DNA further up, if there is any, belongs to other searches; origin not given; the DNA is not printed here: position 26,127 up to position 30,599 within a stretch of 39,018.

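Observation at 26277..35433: Candidate glyco-signalling locus: giant GT fusion - hemW - 4xPAS kinase - REC-only regulator, closed by a convergent GT paralogue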

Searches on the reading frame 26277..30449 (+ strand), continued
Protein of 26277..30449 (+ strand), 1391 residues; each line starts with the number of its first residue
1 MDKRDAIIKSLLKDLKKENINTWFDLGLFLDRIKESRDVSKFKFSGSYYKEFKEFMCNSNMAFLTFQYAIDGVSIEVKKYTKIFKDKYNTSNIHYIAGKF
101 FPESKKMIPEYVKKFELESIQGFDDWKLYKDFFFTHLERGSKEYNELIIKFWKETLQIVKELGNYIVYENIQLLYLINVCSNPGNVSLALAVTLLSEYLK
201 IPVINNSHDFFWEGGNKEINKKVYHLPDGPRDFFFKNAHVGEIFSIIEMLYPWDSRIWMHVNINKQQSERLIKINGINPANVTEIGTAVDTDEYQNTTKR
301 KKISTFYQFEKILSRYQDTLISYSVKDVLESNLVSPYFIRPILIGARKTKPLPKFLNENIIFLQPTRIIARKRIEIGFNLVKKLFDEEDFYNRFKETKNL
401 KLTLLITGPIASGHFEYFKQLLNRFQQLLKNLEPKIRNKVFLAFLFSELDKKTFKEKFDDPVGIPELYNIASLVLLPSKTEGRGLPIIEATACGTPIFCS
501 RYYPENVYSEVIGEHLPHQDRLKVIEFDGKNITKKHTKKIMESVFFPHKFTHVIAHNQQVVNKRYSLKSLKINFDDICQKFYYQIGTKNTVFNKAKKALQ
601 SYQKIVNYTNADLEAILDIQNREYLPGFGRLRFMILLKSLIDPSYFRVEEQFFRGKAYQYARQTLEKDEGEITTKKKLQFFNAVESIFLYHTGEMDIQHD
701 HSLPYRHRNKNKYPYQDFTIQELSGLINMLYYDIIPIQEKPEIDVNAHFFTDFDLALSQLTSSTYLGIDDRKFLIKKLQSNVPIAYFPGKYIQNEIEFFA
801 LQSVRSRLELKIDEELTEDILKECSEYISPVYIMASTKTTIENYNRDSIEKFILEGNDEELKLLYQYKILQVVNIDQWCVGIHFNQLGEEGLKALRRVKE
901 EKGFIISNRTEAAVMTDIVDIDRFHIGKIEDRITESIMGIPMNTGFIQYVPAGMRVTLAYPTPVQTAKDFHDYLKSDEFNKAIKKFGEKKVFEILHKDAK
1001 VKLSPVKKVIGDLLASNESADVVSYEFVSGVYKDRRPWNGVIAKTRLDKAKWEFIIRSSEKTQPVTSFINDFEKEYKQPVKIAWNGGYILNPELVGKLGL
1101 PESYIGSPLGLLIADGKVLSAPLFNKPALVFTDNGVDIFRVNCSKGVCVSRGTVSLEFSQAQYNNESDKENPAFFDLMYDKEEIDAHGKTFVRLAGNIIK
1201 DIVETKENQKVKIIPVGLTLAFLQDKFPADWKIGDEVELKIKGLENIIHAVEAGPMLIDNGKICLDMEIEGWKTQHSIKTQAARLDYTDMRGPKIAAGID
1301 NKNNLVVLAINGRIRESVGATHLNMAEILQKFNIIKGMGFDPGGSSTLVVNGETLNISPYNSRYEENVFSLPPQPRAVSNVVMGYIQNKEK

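Call 11: find_encoding_contigs(protein=P0009, flank=10000, max_places=2)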
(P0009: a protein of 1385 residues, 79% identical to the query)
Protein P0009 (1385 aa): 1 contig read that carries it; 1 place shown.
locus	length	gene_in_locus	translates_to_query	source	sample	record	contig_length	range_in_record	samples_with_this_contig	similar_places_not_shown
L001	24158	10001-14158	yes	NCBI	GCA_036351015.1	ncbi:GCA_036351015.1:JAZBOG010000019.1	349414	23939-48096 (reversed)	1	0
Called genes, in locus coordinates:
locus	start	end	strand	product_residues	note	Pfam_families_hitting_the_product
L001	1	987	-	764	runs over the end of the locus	PF01734:Patatin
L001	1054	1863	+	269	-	PF00160:Pro_isomerase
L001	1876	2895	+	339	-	PF02912:Phe_tRNA-synt_N, PF01409:tRNA-synt_2d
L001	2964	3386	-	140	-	PF02566:OsmC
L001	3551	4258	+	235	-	PF00027:cNMP_binding, PF13545:HTH_Crp_2, PF00325:Crp (weak)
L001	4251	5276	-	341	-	PF05496:RuvB_N, PF13401:AAA_22 (faint), PF00004:AAA, PF07726:AAA_3 (faint), PF07728:AAA_5 (faint), PF17864:AAA_lid_4, PF05491:WHD_RuvB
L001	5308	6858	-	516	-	PF07661:MORN_2 (faint)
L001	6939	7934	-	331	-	PF02445:NadA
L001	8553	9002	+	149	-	PF02502:LacAB_rpiB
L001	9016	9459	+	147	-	PF02082:Rrf2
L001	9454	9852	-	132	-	PF04892:VanZ-LLP1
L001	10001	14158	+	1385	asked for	PF00534:Glycos_transf_1, PF13692:Glyco_trans_1_4 (weak), PF09992:NAGPA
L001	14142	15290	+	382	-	PF04055:Radical_SAM, PF06969:HemN_C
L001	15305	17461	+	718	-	PF13426:PAS_9, PF00989:PAS, PF13188:PAS_8 (weak), PF13426:PAS_9, PF13426:PAS_9, PF13188:PAS_8, PF13426:PAS_9, PF07730:HisKA_3, +6 more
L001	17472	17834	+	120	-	PF00072:Response_reg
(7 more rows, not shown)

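Call 12: find_encoding_contigs(protein=P0020, flank=10000, max_places=2)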
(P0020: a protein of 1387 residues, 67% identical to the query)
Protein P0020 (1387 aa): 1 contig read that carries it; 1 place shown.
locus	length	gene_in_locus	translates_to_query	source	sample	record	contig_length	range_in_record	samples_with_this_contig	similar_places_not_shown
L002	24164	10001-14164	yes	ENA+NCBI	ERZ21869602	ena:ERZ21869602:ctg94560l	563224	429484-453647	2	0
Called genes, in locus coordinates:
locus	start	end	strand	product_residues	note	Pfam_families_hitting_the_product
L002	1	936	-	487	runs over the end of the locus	-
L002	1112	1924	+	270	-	PF00160:Pro_isomerase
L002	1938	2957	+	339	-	PF02912:Phe_tRNA-synt_N, PF01409:tRNA-synt_2d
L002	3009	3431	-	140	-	PF02566:OsmC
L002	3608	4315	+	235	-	PF00027:cNMP_binding, PF13545:HTH_Crp_2, PF00325:Crp (weak)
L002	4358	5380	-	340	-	PF05496:RuvB_N, PF13401:AAA_22 (faint), PF00004:AAA, PF07726:AAA_3 (faint), PF07728:AAA_5 (faint), PF17864:AAA_lid_4, PF05491:WHD_RuvB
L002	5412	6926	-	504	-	PF07661:MORN_2 (weak)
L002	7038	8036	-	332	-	PF02445:NadA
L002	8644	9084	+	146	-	PF02502:LacAB_rpiB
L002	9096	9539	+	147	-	PF02082:Rrf2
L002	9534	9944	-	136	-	PF04892:VanZ-LLP1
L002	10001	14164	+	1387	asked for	PF00534:Glycos_transf_1, PF13692:Glyco_trans_1_4 (weak), PF09992:NAGPA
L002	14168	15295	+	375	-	PF04055:Radical_SAM, PF06969:HemN_C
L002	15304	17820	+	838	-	PF00989:PAS, PF13426:PAS_9, PF08447:PAS_3 (weak), PF13426:PAS_9, PF00989:PAS, PF13188:PAS_8 (weak), PF13426:PAS_9, PF07730:HisKA_3, +4 more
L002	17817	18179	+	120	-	PF00072:Response_reg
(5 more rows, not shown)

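Call 13: find_encoding_contigs(protein=P0056, flank=10000, max_places=1)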
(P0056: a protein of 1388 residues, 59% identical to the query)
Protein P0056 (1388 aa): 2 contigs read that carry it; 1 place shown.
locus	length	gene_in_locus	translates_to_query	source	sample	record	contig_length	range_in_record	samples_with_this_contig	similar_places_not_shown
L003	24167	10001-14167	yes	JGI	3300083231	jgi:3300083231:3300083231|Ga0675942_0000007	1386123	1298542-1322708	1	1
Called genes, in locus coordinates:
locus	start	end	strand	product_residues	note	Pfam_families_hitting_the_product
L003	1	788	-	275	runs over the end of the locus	PF14125:DUF4292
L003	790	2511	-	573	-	PF09976:TPR_21 (faint), PF12895:ANAPC3 (faint), PF14561:TPR_20 (faint), PF24575:TPR_Slam (faint), PF07719:TPR_2 (weak), PF13424:TPR_12 (weak), PF14559:TPR_19 (weak), PF23914:TPR_CcmH_CycH (weak), +15 more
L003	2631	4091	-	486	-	PF01943:Polysacc_synt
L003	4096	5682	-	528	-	PF07661:MORN_2 (faint)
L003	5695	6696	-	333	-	PF02445:NadA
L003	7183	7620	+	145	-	PF02502:LacAB_rpiB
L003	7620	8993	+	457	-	PF02589:LUD_dom, PF13187:Fer4_9 (faint), PF13746:Fer4_18 (faint), PF13237:Fer4_10 (faint), PF00037:Fer4 (faint), PF12838:Fer4_7 (weak), PF13183:Fer4_8, PF13534:Fer4_17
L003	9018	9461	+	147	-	PF02082:Rrf2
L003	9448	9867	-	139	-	PF04892:VanZ-LLP1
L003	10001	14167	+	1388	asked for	PF00534:Glycos_transf_1 (weak), PF09992:NAGPA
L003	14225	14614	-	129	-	PF16231:DUF4890 (weak), PF07813:LTXXQ (faint)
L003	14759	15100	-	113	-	PF08274:Zn_Ribbon_YjdM (weak), PF03831:YjdM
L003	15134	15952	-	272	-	PF11306:DUF3108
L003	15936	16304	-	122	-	PF01910:Thiamine_BP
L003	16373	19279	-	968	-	PF00675:Peptidase_M16 (weak), PF05193:Peptidase_M16_C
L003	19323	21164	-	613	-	PF13205:Big_5, PF14686:fn3_3 (faint), PF09912:DUF2141 (faint)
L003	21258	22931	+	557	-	PF01266:DAO, PF16901:DAO_C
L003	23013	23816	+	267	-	PF01790:LGT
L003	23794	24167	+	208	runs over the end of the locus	-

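Call 14: find_encoding_contigs(protein=P0094, flank=10000, max_places=1)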
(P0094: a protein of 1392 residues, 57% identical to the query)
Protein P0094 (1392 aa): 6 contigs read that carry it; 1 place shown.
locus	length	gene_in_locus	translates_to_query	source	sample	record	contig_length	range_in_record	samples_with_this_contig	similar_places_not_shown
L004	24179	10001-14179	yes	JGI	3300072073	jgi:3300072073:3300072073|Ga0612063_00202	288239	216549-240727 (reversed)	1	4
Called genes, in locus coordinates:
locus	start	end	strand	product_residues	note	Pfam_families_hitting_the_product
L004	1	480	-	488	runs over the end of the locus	PF01943:Polysacc_synt, PF13440:Polysacc_synt_3 (weak)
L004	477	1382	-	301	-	PF01370:Epimerase, PF08338:DUF1731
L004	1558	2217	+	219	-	PF00160:Pro_isomerase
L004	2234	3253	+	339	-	PF02912:Phe_tRNA-synt_N, PF01409:tRNA-synt_2d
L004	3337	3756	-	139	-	PF02566:OsmC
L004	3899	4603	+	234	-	PF00027:cNMP_binding, PF13545:HTH_Crp_2, PF00325:Crp (weak)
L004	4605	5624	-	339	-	PF05496:RuvB_N, PF13401:AAA_22 (faint), PF00004:AAA, PF07726:AAA_3 (faint), PF07728:AAA_5 (faint), PF17864:AAA_lid_4, PF05491:WHD_RuvB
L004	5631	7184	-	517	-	PF07661:MORN_2 (faint)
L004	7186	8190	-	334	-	PF02445:NadA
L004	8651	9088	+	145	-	PF02502:LacAB_rpiB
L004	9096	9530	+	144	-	PF02082:Rrf2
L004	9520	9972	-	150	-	PF04892:VanZ-LLP1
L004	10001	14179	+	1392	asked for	PF00534:Glycos_transf_1, PF13692:Glyco_trans_1_4 (weak), PF09992:NAGPA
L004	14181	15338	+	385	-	PF04055:Radical_SAM, PF06969:HemN_C (weak)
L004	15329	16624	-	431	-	PF00534:Glycos_transf_1, PF13692:Glyco_trans_1_4 (weak)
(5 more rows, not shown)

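Call 15: find_encoding_contigs(protein=P0111, flank=10000, max_places=1)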
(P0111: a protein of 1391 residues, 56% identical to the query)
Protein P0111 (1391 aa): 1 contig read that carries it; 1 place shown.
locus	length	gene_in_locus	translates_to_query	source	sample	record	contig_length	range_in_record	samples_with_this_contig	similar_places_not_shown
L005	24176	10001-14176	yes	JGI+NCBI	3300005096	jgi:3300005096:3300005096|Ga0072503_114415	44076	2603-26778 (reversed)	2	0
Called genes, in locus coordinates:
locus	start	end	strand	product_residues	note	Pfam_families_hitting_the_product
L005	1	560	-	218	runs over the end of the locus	PF09365:DUF2461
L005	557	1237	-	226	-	PF04256:DUF434, PF18481:DUF5616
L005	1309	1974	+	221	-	PF01128:IspD, PF12804:NTP_transf_3 (weak)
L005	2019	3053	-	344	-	PF13528:Glyco_trans_1_3 (faint), PF04101:Glyco_tran_28_C (weak)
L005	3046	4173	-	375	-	-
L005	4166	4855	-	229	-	PF04542:Sigma70_r2, PF08281:Sigma70_r4_2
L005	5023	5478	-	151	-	PF00583:Acetyltransf_1, PF13673:Acetyltransf_10, PF13508:Acetyltransf_7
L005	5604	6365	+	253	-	PF12729:4HB_MCP_1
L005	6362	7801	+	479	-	PF02386:TrkH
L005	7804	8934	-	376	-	PF04055:Radical_SAM, PF06969:HemN_C (weak)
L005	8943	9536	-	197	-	PF11845:Tll0287-like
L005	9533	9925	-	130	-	PF01503:PRA-PH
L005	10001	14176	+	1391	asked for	PF13692:Glyco_trans_1_4 (faint), PF00534:Glycos_transf_1 (weak), PF09992:NAGPA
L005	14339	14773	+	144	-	PF00011:HSP20, PF17886:ArsA_HSP20 (weak)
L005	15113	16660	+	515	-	PF01039:Carboxyl_trans, PF03255:ACCA (weak)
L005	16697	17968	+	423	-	PF02844:GARS_N, PF01071:GARS_A, PF02843:GARS_C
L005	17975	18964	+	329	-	-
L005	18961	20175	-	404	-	PF01979:Amidohydro_1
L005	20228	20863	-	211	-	-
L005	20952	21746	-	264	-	-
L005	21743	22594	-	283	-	-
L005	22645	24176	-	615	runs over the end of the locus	PF18962:Por_Secre_tail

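Call 17: find_related_loci(query=A1, collection=genome_contigs, flank=10000)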
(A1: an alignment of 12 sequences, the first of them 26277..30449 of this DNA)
Query A1 (1391 aa) in genome_contigs; peptide patterns used: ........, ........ (x = any residue, [..] = any of these).
384 stretches matched a pattern; 376 encode a relative of the query (tblastn E <= 1e-3); the best 80 are kept; 80 distinct loci.
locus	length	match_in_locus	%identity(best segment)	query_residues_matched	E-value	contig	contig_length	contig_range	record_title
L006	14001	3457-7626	88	1-1391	0e+0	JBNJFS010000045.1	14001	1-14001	MAG: Bacteroidota bacterium isolate Y22_60dBSe2.bin.27 NODE_5139_length_14001_cov_13.795569, whole genome shotgun sequen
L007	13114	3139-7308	88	1-1391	0e+0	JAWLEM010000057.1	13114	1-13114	MAG: Bacteroidales bacterium isolate 20BLK6-1.bin.63 NODE_4993_length_13114_cov_11.521475, whole genome shotgun sequence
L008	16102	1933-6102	89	1-1391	0e+0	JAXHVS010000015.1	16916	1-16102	MAG: Bacteroidota bacterium isolate MAG83_tar_biofilm MAG83_15, whole genome shotgun sequence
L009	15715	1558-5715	82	1-1387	0e+0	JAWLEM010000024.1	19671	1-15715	MAG: Bacteroidales bacterium isolate 20BLK6-1.bin.63 NODE_2669_length_19671_cov_18.715716, whole genome shotgun sequence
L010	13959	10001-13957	85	1-1320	0e+0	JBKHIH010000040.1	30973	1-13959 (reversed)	MAG: Thiohalospira sp. isolate D1M13_4 NODE_309_length_30973_cov_6.444272, whole genome shotgun sequence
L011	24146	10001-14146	79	8-1391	0e+0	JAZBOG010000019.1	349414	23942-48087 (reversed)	MAG: Bacteroidales bacterium isolate bin.717 k117_4432424, whole genome shotgun sequence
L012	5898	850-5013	70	1-1388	0e+0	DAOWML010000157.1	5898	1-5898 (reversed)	MAG TPA_asm: Bacteroidales bacterium isolate CSMAG_3001 CSMAG_3001_k141_2596399_length_5898_cov_23.3194, whole genome sh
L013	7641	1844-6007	70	1-1388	0e+0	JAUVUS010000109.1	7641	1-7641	MAG: Bacteroidales bacterium isolate CSMAG_798 CSMAG_798_k127_1423663_length_7641_cov_18.1741, whole genome shotgun sequ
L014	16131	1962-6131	68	1-1390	0e+0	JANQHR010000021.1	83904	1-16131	MAG: Bacteroidales bacterium isolate PL24a_bin.19 k99_5601110, whole genome shotgun sequence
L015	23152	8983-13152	69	1-1390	0e+0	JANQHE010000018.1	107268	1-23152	MAG: Bacteroidales bacterium isolate PL23b_bin.85 k99_2821524, whole genome shotgun sequence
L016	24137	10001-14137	67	8-1387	0e+0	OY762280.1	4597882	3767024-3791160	MAG: Bacteroidales bacterium isolate 20329f36-1aa7-4b1c-baf8-c582a14de254 genome assembly, chromosome: 1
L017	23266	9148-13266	69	15-1387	0e+0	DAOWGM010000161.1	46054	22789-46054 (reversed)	MAG TPA_asm: Bacteroidales bacterium isolate CSMAG_1991 CSMAG_1991_k141_18395_length_46054_cov_15.1371, whole genome sho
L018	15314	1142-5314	68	1-1391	0e+0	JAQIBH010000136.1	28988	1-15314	MAG: Bacteroidales bacterium isolate GH36 k119_521078, whole genome shotgun sequence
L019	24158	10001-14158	67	1-1387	0e+0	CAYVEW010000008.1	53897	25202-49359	MAG TPA_asm: uncultured Bacteroidales bacterium isolate binchicken_co42_308 genome assembly, contig: NODE_429_length_538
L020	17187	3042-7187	69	8-1389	0e+0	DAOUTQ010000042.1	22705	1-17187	MAG TPA_asm: Bacteroidales bacterium isolate CSMAG_801 CSMAG_801_k141_527131_length_22705_cov_10.6361, whole genome shot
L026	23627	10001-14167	59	3-1386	0e+0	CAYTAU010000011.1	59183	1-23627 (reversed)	MAG TPA_asm: uncultured Bacteroidales bacterium isolate SRP191223_co1_49 genome assembly, contig: NODE_293_length_59183_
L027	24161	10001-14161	57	3-1387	0e+0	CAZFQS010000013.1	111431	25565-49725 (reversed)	MAG TPA_asm: uncultured Bacteroidales bacterium isolate binchicken_co100_434 genome assembly, contig: NODE_160_length_11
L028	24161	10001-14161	58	3-1385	0e+0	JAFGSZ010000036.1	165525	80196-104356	MAG: Bacteroidales bacterium isolate Zod_Metabat.943 k87_3089372, whole genome shotgun sequence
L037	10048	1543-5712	56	3-1389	0e+0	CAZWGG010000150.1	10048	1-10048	MAG TPA_asm: uncultured Bacteroidales bacterium isolate binchicken_co129_198 genome assembly, contig: NODE_21470_length_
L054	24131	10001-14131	56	10-1385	0e+0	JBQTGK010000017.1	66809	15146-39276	Marinifilum sp. RC60d5 c_000000000017, whole genome shotgun sequence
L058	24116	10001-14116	56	15-1385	0e+0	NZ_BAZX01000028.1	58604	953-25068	Marinifilum fragile JCM 15579, whole genome shotgun sequence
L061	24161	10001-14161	56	11-1391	0e+0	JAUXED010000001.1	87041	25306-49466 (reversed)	MAG: Bacteroidota bacterium isolate CSMAG_2868 CSMAG_2868_k119_307415_length_87041_cov_18.7944, whole genome shotgun seq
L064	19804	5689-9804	55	15-1385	0e+0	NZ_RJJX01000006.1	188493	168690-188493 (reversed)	Ancylomarina longa strain T3-2 S1-C scaffold_5, whole genome shotgun sequence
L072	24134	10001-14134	54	15-1389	0e+0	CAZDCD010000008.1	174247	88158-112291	MAG TPA_asm: uncultured Bacteroidales bacterium isolate binchicken_co129_272 genome assembly, contig: NODE_68_length_174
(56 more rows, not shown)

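Call 20: search_solved_structures(query=A1, max_evalue=1)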
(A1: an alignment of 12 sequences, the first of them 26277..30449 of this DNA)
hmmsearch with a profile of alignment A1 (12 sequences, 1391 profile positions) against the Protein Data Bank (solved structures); distinct sequences matched with E-value up to 1: 15.
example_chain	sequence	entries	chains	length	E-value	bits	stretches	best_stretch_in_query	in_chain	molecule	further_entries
5h3k_A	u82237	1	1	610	2e-11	45.5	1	1110-1365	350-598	Slr0280 protein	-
6u11_A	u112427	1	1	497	1.1e-06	29.8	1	1260-1367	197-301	EGF-like domain-containing protein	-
6pku_A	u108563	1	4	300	1.2e-05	26.3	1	1289-1367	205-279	N-acetylglucosamine-1-phosphodiester alpha-N-acetylglucosaminidase (NAGPA)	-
6pky_A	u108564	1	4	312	1.8e-05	25.8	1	1290-1367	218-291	N-acetylglucosamine-1-phosphodiester alpha-N-acetylglucosaminidase (NAGPA)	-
6pki_A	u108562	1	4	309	3.8e-05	24.7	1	1288-1356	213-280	N-acetylglucosamine-1-phosphodiester alpha-N-acetylglucosaminidase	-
6pkg_A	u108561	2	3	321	5.8e-05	24.1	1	1289-1356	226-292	N-acetylglucosamine-1-phosphodiester alpha-N-acetylglucosaminidase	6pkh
6ozd_A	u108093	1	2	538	0.00053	20.9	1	1294-1357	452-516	Putative exported protein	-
3ohg_A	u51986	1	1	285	0.0023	18.8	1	1296-1354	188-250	Uncharacterized protein from DUF2233 family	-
5d00_A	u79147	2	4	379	0.0072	17.2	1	461-507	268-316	N-acetyl-alpha-D-glucosaminyl L-malate synthase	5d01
2jjm_A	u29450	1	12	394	0.05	14.4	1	461-498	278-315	GLYCOSYL TRANSFERASE, GROUP 1 FAMILY PROTEIN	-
3mbo_A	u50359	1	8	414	0.055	14.2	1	461-498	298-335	Glycosyltransferase, group 1 family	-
5i45_A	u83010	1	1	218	0.59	10.8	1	446-498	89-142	Glycosyl transferases group 1 family protein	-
9dcm_B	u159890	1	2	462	0.9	10.2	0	459-498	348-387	Sucrose-phosphate synthase-like protein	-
8vrf_B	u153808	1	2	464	0.9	10.2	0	459-498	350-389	Sucrose-phosphate synthase-like protein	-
8uag_A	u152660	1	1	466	0.91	10.2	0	459-498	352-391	Sucrose-phosphate synthase-like protein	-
